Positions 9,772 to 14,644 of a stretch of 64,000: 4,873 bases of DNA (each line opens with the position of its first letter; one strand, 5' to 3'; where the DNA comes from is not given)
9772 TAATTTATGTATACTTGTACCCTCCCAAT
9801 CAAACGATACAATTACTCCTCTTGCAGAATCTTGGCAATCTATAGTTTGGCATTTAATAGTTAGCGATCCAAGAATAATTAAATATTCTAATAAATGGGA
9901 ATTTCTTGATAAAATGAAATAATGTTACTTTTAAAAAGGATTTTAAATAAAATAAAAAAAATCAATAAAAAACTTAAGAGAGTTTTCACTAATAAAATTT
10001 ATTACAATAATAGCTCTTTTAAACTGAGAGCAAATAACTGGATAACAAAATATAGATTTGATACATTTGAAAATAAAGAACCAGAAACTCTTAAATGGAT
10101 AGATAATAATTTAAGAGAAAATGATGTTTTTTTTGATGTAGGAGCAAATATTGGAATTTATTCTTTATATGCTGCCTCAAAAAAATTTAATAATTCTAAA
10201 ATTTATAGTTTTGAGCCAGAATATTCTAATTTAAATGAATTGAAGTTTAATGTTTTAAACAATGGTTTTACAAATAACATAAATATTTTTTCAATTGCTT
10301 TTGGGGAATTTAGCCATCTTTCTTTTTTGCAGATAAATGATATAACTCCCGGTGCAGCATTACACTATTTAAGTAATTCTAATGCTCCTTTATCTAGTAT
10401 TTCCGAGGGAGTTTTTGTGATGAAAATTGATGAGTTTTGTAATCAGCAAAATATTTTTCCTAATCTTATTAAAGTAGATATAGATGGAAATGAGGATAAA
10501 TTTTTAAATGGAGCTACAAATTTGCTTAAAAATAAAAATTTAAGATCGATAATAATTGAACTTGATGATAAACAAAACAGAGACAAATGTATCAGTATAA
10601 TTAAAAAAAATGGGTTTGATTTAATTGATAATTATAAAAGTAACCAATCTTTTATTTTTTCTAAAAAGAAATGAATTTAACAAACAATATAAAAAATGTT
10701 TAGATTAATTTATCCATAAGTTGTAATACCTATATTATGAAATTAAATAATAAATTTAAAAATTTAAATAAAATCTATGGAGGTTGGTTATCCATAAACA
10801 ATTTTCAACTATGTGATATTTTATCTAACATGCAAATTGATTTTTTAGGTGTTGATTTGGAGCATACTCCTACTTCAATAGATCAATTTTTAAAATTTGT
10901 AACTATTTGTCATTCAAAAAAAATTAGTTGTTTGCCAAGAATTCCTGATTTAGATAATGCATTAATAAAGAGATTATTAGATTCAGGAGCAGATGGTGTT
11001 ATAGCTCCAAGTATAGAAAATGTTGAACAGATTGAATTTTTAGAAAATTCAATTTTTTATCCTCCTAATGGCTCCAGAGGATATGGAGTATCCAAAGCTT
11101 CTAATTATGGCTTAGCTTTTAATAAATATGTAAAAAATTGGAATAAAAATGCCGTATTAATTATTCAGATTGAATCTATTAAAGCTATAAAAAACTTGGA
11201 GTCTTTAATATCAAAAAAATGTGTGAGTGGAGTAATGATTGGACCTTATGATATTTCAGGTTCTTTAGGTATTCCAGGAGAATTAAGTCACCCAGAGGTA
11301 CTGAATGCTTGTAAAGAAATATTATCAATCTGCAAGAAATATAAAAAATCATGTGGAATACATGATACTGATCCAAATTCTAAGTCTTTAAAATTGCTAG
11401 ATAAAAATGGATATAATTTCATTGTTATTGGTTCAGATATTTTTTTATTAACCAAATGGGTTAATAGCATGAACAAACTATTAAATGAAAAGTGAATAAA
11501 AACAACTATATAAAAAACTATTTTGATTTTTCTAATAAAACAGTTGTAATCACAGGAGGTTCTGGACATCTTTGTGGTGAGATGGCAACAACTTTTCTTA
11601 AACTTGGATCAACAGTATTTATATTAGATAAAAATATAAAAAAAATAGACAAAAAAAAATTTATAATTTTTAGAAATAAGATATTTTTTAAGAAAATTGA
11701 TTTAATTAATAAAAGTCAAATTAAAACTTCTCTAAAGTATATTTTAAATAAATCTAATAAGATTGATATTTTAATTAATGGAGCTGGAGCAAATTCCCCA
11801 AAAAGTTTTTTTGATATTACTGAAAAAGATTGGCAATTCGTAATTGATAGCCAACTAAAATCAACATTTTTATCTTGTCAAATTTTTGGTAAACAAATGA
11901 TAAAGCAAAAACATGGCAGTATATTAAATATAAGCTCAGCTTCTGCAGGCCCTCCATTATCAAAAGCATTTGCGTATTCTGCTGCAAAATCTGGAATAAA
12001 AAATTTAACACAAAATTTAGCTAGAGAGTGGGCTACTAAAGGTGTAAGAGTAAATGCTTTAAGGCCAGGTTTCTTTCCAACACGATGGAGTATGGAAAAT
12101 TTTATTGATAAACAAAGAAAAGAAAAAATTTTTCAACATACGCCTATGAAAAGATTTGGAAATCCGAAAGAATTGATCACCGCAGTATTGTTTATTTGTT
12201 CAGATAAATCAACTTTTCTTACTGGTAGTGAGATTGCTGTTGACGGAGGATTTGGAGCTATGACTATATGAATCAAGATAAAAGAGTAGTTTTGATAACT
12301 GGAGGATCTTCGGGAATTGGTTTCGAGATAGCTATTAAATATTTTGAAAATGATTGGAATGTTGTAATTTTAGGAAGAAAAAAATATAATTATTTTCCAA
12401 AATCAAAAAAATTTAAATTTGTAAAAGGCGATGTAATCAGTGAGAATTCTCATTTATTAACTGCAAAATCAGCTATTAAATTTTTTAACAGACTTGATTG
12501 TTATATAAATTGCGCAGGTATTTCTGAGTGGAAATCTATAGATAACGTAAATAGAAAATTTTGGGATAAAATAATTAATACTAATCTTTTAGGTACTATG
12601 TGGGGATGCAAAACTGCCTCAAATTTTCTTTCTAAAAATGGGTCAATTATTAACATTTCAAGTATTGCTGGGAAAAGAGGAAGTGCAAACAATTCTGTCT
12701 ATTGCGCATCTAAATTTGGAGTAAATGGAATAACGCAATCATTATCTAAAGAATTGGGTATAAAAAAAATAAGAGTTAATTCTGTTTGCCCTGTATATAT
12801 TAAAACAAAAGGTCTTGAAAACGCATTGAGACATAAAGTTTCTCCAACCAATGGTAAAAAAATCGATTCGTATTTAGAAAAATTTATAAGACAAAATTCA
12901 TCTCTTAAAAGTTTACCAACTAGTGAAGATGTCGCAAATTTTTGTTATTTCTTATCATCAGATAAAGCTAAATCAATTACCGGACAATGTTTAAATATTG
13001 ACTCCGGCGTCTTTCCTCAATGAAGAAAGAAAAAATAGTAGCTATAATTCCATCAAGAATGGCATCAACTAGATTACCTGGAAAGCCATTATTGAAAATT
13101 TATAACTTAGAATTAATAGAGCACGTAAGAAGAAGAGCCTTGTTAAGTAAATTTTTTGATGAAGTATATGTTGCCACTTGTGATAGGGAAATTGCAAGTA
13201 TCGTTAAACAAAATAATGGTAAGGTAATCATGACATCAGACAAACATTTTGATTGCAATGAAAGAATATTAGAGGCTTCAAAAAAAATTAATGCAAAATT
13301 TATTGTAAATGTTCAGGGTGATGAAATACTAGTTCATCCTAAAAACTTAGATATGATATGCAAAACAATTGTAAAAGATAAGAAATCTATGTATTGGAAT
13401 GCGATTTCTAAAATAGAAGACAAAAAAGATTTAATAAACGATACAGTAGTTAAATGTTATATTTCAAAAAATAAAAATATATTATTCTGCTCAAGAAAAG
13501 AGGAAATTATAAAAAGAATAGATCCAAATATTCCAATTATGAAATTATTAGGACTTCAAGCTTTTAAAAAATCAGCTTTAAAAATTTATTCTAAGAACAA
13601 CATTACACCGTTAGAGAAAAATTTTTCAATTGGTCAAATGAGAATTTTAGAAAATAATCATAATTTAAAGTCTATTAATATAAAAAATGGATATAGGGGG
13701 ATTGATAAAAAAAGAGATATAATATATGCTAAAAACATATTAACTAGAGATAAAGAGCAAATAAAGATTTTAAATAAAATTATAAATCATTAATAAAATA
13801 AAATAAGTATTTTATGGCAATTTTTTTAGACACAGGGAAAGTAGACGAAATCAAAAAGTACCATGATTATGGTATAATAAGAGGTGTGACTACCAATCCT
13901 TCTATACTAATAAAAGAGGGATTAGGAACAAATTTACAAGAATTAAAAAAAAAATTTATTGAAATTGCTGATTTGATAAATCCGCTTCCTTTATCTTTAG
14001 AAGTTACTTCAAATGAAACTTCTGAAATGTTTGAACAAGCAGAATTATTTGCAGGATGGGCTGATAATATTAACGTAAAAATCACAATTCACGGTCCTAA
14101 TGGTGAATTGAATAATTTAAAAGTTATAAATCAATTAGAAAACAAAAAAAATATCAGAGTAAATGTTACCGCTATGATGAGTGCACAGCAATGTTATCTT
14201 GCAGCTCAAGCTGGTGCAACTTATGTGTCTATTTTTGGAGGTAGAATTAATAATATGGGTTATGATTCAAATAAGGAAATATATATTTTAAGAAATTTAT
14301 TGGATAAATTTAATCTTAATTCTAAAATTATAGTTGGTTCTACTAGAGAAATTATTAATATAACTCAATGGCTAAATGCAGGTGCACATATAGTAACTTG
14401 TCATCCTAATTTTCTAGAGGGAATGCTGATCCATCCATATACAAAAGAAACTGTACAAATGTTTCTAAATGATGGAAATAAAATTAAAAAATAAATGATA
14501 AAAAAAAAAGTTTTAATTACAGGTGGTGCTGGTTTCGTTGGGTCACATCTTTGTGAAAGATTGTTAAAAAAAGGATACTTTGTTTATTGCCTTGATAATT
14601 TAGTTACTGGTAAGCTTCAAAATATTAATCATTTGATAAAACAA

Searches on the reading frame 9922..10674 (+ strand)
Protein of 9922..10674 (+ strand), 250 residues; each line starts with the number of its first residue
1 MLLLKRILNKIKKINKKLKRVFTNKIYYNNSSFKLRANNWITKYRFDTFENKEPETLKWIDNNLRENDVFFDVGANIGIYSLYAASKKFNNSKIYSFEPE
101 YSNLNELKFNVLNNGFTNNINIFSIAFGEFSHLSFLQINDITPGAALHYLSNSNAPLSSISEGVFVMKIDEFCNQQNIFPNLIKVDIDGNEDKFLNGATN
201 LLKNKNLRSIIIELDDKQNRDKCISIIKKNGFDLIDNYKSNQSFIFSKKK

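Call 6: search_protein_families(library=pfam, proteins=[window:9922-10674:+], max_evalue=0.001)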
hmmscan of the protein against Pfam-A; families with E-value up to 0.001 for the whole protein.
window:9922-10674:+ (250 aa): 2 families
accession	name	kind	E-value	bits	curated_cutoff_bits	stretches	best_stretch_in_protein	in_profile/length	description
PF05050.19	Methyltransf_21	-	4.7e-10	40.3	22.7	1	72-219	1-153/173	Methyltransferase FkbM domain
PF05575.17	V_cholerae_RfbT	-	1.2e-05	25.2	27.9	1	57-206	70-218/286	Vibrio cholerae RfbT protein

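Call 75: search_protein_families(library=ncbifam, proteins=[window:9922-10674:+], max_evalue=0.00001)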
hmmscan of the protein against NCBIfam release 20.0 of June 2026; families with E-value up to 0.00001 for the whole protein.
window:9922-10674:+ (250 aa): 1 family
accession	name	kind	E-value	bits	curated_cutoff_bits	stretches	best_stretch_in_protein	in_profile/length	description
TIGR01444.1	fkbM_fam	subfamily_domain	1e-21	77.9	37.7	1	69-213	1-141/143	FkbM family methyltransferase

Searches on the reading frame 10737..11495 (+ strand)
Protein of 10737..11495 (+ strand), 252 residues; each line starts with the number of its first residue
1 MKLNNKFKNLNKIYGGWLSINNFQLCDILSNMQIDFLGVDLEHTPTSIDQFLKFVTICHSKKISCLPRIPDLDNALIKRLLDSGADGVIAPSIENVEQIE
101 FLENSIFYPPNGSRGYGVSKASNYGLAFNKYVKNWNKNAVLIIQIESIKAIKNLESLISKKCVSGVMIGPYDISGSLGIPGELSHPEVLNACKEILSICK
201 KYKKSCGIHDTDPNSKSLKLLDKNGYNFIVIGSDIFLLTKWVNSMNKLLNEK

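Call 6: search_protein_families(library=pfam, proteins=[window:10737-11495:+], max_evalue=0.001)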
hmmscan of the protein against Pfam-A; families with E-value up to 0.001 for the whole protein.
window:10737-11495:+ (252 aa): 1 family
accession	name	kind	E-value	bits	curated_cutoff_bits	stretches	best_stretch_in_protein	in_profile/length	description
PF03328.21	HpcH_HpaI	-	5.7e-27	94.9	25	1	16-237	4-217/221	HpcH/HpaI aldolase/citrate lyase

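Call 75: search_protein_families(library=ncbifam, proteins=[window:10737-11495:+], max_evalue=0.00001)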
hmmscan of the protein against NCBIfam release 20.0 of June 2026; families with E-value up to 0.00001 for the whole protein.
window:10737-11495:+ (252 aa): 4 families
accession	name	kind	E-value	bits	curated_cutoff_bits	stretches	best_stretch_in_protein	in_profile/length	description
TIGR02311.1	HpaI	equivalog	5.1e-41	140.8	368.8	1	5-246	5-245/249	4-hydroxy-2-oxoheptanedioate aldolase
NF007849.0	PRK10558.1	equivalog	2.7e-38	131.8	393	1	5-239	12-244/256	2-dehydro-3-deoxyglucarate aldolase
TIGR03239.1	GarL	equivalog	8.1e-38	130.4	406.75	1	5-241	5-239/249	2-dehydro-3-deoxyglucarate aldolase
NF007521.0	PRK10128.1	equivalog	1.7e-31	109.7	441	1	11-244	17-249/267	2-keto-3-deoxy-L-rhamnonate aldolase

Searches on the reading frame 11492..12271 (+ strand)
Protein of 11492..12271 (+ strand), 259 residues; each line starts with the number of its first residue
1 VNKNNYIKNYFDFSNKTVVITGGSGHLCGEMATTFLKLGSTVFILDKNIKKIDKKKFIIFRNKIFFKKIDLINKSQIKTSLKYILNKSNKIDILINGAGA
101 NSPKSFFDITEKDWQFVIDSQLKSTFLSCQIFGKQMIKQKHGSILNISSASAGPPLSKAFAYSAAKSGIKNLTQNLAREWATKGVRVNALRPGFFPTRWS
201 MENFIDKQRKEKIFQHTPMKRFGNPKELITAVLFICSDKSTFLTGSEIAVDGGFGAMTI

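Call 75: search_protein_families(library=ncbifam, proteins=[window:11492-12271:+], max_evalue=0.00001)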
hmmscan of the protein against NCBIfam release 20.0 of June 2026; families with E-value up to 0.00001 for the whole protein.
window:11492-12271:+ (259 aa): 207 families (the best 25 are shown)
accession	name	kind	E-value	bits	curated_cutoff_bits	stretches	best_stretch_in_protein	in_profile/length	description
NF006132.0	PRK08277.1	subfamily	7e-71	238.8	281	1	7-257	2-277/280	D-mannonate oxidoreductase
NF006070.0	PRK08213.1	subfamily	1.4e-52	178.8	279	1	7-256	4-258/259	gluconate 5-dehydrogenase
NF005309.0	PRK06841.1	subfamily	2.1e-51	174.9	286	1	1-255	1-253/255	GolD/DthD family dehydrogenase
TIGR01830.1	3oxo_ACP_reduc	equivalog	4.4e-50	170.6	297.75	1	18-254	1-238/239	3-oxoacyl-[acyl-carrier-protein] reductase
NF006693.0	PRK09242.1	equivalog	3.8e-49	167.1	328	1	9-257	4-256/258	SDR family oxidoreductase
NF009466.0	PRK12826.1-2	subfamily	2.7e-48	164.6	222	1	15-254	3-244/248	3-oxoacyl-ACP reductase FabG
NF052558.1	MBtsdlDhBudC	equivalog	2.8e-48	164.7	270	1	13-257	1-244/250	meso-2,3-butanediol dehydrogenase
NF005559.1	PRK07231.1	subfamily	1.1e-47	162.7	215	1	13-254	2-247/249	glucose 1-dehydrogenase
NF004199.0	PRK05653.1-4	equivalog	1.2e-47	162.6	301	1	12-254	2-245/247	3-oxoacyl-ACP reductase FabG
NF005390.0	PRK06935.1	equivalog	1.3e-47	162.3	369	1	3-254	3-255/258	2-dehydro-3-deoxy-D-gluconate 5-dehydrogenase KduD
NF004198.0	PRK05653.1-3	equivalog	3.4e-47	161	296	1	14-254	6-246/248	3-oxoacyl-ACP reductase FabG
NF004791.0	PRK06138.1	equivalog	6e-47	160.1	312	1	13-256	3-251/252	SDR family oxidoreductase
TIGR01832.1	kduD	equivalog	7.4e-46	156.7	338.85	1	11-254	1-245/248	2-dehydro-3-deoxy-D-gluconate 5-dehydrogenase KduD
NF005893.0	PRK07856.1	equivalog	4.8e-45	153.8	255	1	10-253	4-240/255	SDR family oxidoreductase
NF049979.1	AlphHSDSHdhA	equivalog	1.8e-44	152.1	350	1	14-258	2-250/258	7alpha-hydroxysteroid dehydrogenase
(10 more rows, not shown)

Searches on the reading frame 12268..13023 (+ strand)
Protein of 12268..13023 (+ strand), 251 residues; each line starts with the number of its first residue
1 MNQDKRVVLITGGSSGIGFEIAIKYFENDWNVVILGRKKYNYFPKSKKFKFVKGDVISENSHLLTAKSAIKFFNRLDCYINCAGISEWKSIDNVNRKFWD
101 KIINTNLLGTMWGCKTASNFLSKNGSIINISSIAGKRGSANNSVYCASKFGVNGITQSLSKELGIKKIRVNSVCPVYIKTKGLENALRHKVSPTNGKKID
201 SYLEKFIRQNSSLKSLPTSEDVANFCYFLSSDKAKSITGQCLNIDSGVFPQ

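Call 75: search_protein_families(library=ncbifam, proteins=[window:12268-13023:+], max_evalue=0.00001)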
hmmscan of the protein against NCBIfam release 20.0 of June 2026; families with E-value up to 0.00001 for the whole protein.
window:12268-13023:+ (251 aa): 213 families (the best 25 are shown)
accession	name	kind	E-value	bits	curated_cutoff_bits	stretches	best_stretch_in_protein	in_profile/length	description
NF009466.0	PRK12826.1-2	subfamily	6.1e-49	166.7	222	1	5-248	3-244/248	3-oxoacyl-ACP reductase FabG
NF005559.1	PRK07231.1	subfamily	6.9e-47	160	215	1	4-248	3-247/249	glucose 1-dehydrogenase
TIGR01830.1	3oxo_ACP_reduc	equivalog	5.2e-44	150.7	297.75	1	8-248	1-238/239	3-oxoacyl-[acyl-carrier-protein] reductase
NF009093.0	PRK12429.1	subfamily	3.9e-43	147.6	258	1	2-249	2-257/259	3-hydroxybutyrate dehydrogenase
TIGR02415.1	23BDH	subfamily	2.6e-42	145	304.35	1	6-248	1-251/254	acetoin reductase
NF006394.0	PRK08643.1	equivalog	1.6e-40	139.1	381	1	5-248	3-254/257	(S)-acetoin forming diacetyl reductase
TIGR03971.1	SDR_subfam_1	subfamily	2.4e-40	138.6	300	1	51-248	68-268/271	mycofactocin-coupled SDR family oxidoreductase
NF004198.0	PRK05653.1-3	equivalog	6.9e-40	137.1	296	1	4-248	6-246/248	3-oxoacyl-ACP reductase FabG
TIGR01963.1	PHB_DH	subfamily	1.3e-39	136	307.05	1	5-249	1-253/255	3-hydroxybutyrate dehydrogenase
NF005007.0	PRK06398.1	equivalog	3.4e-39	134.6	341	1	5-248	7-245/259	aldose dehydrogenase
NF005893.0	PRK07856.1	equivalog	8.4e-39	133.4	255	1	2-247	6-240/255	SDR family oxidoreductase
NF052558.1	MBtsdlDhBudC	equivalog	1.3e-38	133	270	1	5-248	3-241/250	meso-2,3-butanediol dehydrogenase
NF005909.0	PRK07890.1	subfamily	1.7e-38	132.4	258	1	4-249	6-258/260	short chain dehydrogenase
NF004818.0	PRK06172.1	equivalog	1.5e-37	129.3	336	1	4-249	6-251/253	SDR family oxidoreductase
NF005594.0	PRK07326.1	equivalog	1.8e-36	125.9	271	1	2-181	3-189/237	SDR family oxidoreductase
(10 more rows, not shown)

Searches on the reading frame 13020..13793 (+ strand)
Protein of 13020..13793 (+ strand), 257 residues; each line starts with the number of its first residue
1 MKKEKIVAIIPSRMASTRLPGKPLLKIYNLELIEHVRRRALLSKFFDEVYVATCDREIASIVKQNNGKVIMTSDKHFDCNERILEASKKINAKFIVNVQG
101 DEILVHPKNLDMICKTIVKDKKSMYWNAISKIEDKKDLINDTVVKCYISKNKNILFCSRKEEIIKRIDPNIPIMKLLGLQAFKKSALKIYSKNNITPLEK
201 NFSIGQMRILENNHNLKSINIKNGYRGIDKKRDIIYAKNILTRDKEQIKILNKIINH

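Call 6: search_protein_families(library=pfam, proteins=[window:13020-13793:+], max_evalue=0.001)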
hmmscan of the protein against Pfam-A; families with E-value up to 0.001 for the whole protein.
window:13020-13793:+ (257 aa): 2 families
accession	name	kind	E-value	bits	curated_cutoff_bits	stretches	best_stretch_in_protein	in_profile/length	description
PF02348.25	CTP_transf_3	-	1.2e-37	130.3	22.6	1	7-213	1-214/217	Cytidylyltransferase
PF12804.13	NTP_transf_3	-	0.00029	21.5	27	1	12-121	10-115/160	MobA-like NTP transferase domain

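Call 75: search_protein_families(library=ncbifam, proteins=[window:13020-13793:+], max_evalue=0.00001)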
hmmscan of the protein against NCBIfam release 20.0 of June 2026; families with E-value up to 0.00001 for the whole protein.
window:13020-13793:+ (257 aa): 6 families
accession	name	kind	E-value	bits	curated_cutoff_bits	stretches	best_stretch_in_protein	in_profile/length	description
NF009905.0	PRK13368.1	subfamily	1.5e-58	198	255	1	5-244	2-241/243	3-deoxy-manno-octulosonate cytidylyltransferase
NF003952.0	PRK05450.1-5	subfamily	1.2e-55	188.4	193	1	5-244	2-248/250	3-deoxy-manno-octulosonate cytidylyltransferase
NF003950.0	PRK05450.1-3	subfamily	1.2e-43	149.2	234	1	5-244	2-245/248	3-deoxy-manno-octulosonate cytidylyltransferase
NF003948.0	PRK05450.1-1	equivalog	1.4e-39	135.8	281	1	1-243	1-245/248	3-deoxy-manno-octulosonate cytidylyltransferase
TIGR00466.1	kdsB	equivalog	7.1e-31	107.4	155.2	1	7-233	4-239/241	3-deoxy-manno-octulosonate cytidylyltransferase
TIGR03584.1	PseF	equivalog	2.7e-08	33.7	205.7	1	7-75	1-69/222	pseudaminic acid cytidylyltransferase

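Call 83: search_solved_structures(query=window:13020-13793:+, max_evalue=0.001)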
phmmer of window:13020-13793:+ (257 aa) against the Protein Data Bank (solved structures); distinct sequences matched with E-value up to 0.001: 15.
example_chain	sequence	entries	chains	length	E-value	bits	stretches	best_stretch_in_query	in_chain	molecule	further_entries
1gq9_A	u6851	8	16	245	6.9e-27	97.6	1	5-230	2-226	3-DEOXY-MANNO-OCTULOSONATE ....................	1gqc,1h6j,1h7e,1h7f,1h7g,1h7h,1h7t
3pol_A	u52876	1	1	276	4.3e-25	91.7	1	8-238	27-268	3-deoxy-manno-octulosonate cytidylyltransferase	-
4fcu_A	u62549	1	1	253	4.3e-25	91.7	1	9-238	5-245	3-deoxy-manno-octulosonate cytidylyltransferase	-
3duv_A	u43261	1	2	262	7.2e-23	84.4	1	7-242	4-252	3-deoxy-manno-octulosonate cytidylyltransferase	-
1vh3_A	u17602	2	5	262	1e-22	83.9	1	7-238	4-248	3-deoxy-manno-octulosonate cytidylyltransferase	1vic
3oam_A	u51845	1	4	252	2.5e-20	76.1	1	7-241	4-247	3-deoxy-manno-octulosonate cytidylyltransferase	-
8ees_A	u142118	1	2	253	6.5e-18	68.2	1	7-211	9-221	3-deoxy-manno-octulosonate cytidylyltransferase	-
3jtj_A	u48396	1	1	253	1.1e-16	64.3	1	6-160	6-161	3-deoxy-manno-octulosonate cytidylyltransferase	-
2y6p_A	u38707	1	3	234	1.4e-16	63.9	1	8-236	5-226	3-DEOXY-MANNO-OCTULOSONATE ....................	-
3tqd_A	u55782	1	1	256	3.5e-16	62.5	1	6-234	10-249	3-deoxy-manno-octulosonate cytidylyltransferase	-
3k8d_A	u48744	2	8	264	3.6e-16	62.5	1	6-211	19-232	3-deoxy-manno-octulosonate cytidylyltransferase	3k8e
1vh1_A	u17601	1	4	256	3.9e-16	62.4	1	6-211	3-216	3-deoxy-manno-octulosonate cytidylyltransferase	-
4xwi_A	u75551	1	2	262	8.3e-14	54.8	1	6-152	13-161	3-deoxy-manno-octulosonate cytidylyltransferase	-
6oew_A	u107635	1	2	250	1.8e-08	37.3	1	5-115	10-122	Cytidylyltransferase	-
9t4z_A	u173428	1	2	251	8.5e-05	25.3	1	4-69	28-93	PpNeuA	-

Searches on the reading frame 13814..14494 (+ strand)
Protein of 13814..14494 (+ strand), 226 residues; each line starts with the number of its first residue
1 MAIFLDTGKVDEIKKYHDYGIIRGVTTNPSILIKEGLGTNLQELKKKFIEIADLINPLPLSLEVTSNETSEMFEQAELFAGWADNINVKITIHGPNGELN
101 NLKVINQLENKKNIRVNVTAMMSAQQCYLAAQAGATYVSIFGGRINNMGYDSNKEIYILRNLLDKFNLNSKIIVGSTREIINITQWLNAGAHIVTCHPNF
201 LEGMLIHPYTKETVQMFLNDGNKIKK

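Call 59: search_protein_families(library=pfam, proteins=[window:13814-14494:+], max_evalue=0.0001)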
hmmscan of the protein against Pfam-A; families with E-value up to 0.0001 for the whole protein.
window:13814-14494:+ (226 aa): 1 family
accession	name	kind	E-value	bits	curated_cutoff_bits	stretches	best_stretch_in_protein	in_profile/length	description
PF00923.25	TAL_FSA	-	7.1e-38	131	27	1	3-214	1-242/285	Transaldolase/Fructose-6-phosphate aldolase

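Call 75: search_protein_families(library=ncbifam, proteins=[window:13814-14494:+], max_evalue=0.00001)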
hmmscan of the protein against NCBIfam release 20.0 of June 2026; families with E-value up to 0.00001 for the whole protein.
window:13814-14494:+ (226 aa): 6 families
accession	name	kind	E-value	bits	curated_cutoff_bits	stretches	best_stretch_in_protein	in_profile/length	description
TIGR00875.1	fsa_talC_mipB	equivalog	9.5e-45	152.6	245.95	1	1-223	1-211/213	fructose-6-phosphate aldolase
TIGR02134.1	transald_staph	equivalog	1.1e-30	107.1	281.95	1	2-222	7-229/236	transaldolase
NF009299.0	PRK12656.1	equivalog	4.6e-29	101.5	214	1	1-224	1-216/222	fructose-6-phosphate aldolase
NF009296.0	PRK12653.1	subfamily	2.1e-22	80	306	1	1-220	1-210/220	fructose-6-phosphate aldolase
TIGR00874.1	talAB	equivalog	1.3e-08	34.6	396.2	0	101-148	137-183/317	transaldolase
NF009001.0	PRK12346.1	subfamily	3.9e-06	26.6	439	0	103-153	140-188/316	transaldolase A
